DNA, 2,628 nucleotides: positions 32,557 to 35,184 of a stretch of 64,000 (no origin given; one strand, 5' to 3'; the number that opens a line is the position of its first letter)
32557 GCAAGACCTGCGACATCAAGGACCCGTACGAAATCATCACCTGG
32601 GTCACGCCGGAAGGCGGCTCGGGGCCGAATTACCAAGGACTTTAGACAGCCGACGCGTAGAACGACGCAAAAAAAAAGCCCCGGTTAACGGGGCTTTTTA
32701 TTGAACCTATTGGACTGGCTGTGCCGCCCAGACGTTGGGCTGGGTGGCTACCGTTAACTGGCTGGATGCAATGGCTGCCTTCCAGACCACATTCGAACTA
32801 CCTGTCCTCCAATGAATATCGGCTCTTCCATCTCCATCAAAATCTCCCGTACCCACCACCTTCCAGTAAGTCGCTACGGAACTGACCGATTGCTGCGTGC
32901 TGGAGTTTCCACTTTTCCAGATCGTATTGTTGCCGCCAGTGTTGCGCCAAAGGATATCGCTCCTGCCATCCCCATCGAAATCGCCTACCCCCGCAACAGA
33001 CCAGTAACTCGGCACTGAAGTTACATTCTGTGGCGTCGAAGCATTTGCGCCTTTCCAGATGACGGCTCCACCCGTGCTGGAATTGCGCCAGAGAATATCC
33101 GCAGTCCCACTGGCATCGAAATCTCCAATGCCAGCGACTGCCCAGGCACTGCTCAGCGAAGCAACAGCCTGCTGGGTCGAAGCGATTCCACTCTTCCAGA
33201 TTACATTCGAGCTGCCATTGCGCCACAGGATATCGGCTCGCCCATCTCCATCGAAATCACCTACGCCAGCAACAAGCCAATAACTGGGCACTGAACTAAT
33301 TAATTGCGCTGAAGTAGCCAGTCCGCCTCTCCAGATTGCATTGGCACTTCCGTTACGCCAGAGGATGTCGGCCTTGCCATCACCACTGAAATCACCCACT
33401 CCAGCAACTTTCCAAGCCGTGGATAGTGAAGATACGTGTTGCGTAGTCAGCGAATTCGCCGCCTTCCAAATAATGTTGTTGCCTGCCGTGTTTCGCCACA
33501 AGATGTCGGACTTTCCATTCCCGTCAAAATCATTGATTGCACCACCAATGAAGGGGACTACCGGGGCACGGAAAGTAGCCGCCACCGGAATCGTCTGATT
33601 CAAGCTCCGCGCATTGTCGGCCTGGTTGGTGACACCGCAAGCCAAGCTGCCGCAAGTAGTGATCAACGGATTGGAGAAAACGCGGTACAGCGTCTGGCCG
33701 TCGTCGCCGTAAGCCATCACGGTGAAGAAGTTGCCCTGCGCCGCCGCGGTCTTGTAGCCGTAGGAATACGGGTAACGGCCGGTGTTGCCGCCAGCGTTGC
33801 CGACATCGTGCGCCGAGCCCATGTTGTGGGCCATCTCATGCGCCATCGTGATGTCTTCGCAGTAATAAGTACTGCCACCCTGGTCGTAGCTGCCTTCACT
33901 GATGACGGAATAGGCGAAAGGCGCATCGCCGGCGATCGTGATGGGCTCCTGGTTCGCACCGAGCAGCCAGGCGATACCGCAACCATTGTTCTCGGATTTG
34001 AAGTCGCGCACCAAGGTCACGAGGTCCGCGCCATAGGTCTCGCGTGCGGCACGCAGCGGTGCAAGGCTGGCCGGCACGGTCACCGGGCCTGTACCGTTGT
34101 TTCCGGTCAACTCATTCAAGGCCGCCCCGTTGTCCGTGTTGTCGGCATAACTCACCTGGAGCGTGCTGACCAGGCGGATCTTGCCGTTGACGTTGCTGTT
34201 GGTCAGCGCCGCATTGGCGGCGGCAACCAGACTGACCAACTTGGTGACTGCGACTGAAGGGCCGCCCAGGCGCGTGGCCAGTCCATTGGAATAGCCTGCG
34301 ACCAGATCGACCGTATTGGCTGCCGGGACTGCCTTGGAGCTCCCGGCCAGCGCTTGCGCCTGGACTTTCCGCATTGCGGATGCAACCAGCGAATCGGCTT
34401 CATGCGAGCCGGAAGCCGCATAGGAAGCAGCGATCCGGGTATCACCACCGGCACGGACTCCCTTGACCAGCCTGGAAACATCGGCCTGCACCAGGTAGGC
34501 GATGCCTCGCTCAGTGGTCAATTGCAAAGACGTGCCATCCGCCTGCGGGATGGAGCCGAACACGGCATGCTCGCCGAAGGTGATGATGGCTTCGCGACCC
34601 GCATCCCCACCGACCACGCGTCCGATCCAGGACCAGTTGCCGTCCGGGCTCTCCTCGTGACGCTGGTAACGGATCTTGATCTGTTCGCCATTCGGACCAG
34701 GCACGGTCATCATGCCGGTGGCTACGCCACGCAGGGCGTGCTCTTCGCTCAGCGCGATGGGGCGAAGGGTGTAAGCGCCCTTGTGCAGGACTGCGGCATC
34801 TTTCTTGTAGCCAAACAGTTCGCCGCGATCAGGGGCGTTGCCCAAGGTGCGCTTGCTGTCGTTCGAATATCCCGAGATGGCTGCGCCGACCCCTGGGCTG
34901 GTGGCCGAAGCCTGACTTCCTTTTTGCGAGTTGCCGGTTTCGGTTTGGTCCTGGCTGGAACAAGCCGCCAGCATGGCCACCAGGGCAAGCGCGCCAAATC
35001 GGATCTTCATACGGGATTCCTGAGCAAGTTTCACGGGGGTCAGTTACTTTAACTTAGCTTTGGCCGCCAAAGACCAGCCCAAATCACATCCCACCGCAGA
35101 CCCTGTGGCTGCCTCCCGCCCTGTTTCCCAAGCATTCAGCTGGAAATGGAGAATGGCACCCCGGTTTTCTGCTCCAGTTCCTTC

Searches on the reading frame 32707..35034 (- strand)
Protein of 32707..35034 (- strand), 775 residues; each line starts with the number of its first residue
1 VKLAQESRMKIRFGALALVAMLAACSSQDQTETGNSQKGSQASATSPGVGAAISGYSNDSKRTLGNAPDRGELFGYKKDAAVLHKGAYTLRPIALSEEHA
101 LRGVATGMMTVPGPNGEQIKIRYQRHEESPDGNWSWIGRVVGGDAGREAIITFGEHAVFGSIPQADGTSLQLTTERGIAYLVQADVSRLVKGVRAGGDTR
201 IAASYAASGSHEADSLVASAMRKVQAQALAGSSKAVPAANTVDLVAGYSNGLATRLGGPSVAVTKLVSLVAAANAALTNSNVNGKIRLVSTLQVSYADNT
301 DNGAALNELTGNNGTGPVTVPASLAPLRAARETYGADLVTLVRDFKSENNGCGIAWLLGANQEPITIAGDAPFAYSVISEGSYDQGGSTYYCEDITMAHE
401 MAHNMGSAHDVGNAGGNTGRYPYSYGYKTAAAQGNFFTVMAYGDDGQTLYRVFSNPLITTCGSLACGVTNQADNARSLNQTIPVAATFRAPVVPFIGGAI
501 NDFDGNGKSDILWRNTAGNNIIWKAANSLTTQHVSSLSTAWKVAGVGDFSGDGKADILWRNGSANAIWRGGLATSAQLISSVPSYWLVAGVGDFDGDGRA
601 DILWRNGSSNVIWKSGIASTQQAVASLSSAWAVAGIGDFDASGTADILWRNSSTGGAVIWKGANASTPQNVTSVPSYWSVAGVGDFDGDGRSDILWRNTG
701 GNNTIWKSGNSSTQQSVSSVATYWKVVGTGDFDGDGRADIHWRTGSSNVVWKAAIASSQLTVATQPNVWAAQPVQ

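Call 26: search_protein_families(library=pfam, proteins=[window:32707-35034:-], max_evalue=0.0001)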
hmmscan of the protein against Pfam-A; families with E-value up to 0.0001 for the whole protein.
window:32707-35034:- (775 aa): 7 families
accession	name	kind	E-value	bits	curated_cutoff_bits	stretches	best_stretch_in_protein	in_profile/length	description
PF13517.12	FG-GAP_3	-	2.3e-30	105.4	26.9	5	685-741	1-60/61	FG-GAP-like repeat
PF01839.29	FG-GAP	-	1.5e-25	89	22.1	2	678-703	3-32/37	FG-GAP repeat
PF13583.11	Reprolysin_4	-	5.4e-24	85.4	22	1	241-471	4-202/203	Metallo-peptidase family M12B Reprolysin-like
PF13688.12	Reprolysin_5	-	2.4e-15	57.8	27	1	239-442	2-186/196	Metallo-peptidase family M12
PF13582.12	Reprolysin_3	-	2.3e-11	44.7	22.4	1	265-410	3-123/123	Metallo-peptidase family M12B Reprolysin-like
PF12256.14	TcdB_toxin_midN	-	1.2e-09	38.1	24.8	0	477-526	9-60/181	Insecticide toxin TcdB middle/N-terminal region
PF13574.12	Reprolysin_2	-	8e-05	23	27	0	262-443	4-173/195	Metallo-peptidase family M12B Reprolysin-like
